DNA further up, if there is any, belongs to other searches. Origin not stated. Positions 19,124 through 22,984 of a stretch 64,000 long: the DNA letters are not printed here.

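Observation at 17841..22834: Small biosynthetic operon: DUF952, O-methyltransferase, and a discoidin-like domain fused to an NRPS-like A-T-R reductase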

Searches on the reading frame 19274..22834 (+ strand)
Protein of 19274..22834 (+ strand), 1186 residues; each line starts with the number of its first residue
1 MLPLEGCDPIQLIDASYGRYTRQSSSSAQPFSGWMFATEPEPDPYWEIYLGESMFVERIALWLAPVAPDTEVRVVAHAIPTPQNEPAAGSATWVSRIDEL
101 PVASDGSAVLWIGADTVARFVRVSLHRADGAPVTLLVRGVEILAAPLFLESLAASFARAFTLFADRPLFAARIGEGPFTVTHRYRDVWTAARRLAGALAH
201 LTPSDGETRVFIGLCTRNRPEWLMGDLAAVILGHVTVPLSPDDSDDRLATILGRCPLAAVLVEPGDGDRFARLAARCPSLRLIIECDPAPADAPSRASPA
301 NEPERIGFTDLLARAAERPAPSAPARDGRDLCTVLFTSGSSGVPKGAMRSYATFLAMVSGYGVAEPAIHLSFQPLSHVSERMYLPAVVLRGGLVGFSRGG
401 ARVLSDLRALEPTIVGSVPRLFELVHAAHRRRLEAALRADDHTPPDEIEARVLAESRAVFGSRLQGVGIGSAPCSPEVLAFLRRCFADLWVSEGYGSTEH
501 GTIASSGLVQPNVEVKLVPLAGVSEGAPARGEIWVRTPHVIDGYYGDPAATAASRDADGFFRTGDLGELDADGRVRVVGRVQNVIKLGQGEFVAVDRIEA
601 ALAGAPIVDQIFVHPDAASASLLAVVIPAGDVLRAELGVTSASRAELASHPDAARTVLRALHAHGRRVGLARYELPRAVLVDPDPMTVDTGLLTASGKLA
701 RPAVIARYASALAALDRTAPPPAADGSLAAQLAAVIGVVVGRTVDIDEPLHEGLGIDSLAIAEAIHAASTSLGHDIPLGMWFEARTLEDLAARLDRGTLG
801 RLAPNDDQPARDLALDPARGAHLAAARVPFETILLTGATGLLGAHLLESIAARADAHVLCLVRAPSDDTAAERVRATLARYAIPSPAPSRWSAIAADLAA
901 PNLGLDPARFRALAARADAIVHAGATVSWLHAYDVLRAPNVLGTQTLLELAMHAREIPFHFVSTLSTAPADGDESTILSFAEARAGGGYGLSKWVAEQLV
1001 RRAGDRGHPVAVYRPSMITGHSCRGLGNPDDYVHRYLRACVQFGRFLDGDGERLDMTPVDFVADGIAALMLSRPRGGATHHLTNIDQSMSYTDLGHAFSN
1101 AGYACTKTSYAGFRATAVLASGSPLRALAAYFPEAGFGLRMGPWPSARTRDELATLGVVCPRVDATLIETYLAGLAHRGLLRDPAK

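Call 6: search_protein_families(library=pfam, proteins=[window:19274-22834:+], max_evalue=0.1)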
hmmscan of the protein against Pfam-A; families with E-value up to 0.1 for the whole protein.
window:19274-22834:+ (1186 aa): 7 families
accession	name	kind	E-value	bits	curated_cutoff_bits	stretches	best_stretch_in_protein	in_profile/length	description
PF07993.18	NAD_binding_4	-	3.8e-59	200.4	20.1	1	835-1065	1-257/258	Male sterility protein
PF00501.34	AMP-binding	-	3.4e-49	168.1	29.9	1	181-545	21-384/384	AMP-binding enzyme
PF01370.27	Epimerase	-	6.6e-15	55.6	20.9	1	833-1042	1-195/240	NAD dependent epimerase/dehydratase family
PF00550.31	PP-binding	-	1.7e-07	31.9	20.8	1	729-794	4-67/67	Phosphopantetheine attachment site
PF04321.23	RmlD_sub_bind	-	4.1e-07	29.8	27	1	832-1094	2-223/287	RmlD substrate binding domain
PF08659.16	KR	-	0.03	14.7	22.6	1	832-875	2-46/180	KR domain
PF05368.20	NmrA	-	0.058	13.4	27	1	831-870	3-42/298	NmrA-like family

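Call 7: search_protein_families(library=ncbifam, proteins=[window:19274-22834:+], max_evalue=0.1)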
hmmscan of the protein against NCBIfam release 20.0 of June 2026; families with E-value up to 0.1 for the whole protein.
window:19274-22834:+ (1186 aa): 95 families (the best 25 are shown)
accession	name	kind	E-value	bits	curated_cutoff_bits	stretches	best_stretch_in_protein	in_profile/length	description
NF041592.1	carboxyl_red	equivalog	1.7e-118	396.9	1300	2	180-715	76-618/1160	carboxylic acid reductase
TIGR01746.1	Thioester-redct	subfamily_domain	3.9e-79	266.6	213.35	1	832-1181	1-371/371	thioester reductase domain-containing protein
NF038078.1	NRPS_MxcG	equivalog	1.1e-75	254.9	2300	1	505-1183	778-1441/1442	myxochelin non-ribosomal peptide synthetase MxcG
TIGR03443.1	alpha_am_amid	equivalog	2.5e-51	174.2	1030.1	1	558-1115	677-1277/1390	L-aminoadipate-semialdehyde dehydrogenase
NF004837.0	PRK06187.1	subfamily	3.5e-34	118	476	2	462-612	286-452/531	long-chain-fatty-acid--CoA ligase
NF005539.0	PRK07201.1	equivalog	1.5e-28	100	549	1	833-1114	3-278/657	SDR family oxidoreductase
NF038343.1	ligase_FadD11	exception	1.5e-28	99.6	950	2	450-716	314-581/585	fatty acid--CoA ligase FadD11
NF004511.1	PRK05852.1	equivalog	8.1e-28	97.3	650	1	183-650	28-475/505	FadD7 family fatty acid--CoA ligase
TIGR01733.1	AA-adenyl-dom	subfamily_domain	1.3e-26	93.4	317.4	1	184-613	2-409/409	amino acid adenylation domain-containing protein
NF009233.0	PRK12583.1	subfamily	7.3e-26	90.7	832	2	503-612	372-480/558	fatty acid CoA ligase family protein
NF005801.1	PRK07656.1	equivalog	4.5e-25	88.3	657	2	506-611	337-432/500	FadD3 family acyl-CoA ligase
NF009232.0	PRK12582.1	subfamily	4.2e-24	84.7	777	2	503-721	392-618/624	acyl-CoA synthetase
NF006182.0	PRK08316.1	subfamily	6.6e-23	81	663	2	502-647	339-485/523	fatty acyl-CoA synthetase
NF052580.1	Str24CoAsynCasG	equivalog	1e-22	80.2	750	2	462-613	316-480/548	steroid-24-oyl-CoA synthetase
NF006572.0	PRK09088.1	equivalog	1.2e-21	76.9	696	2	503-685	310-471/491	acyl-CoA synthetase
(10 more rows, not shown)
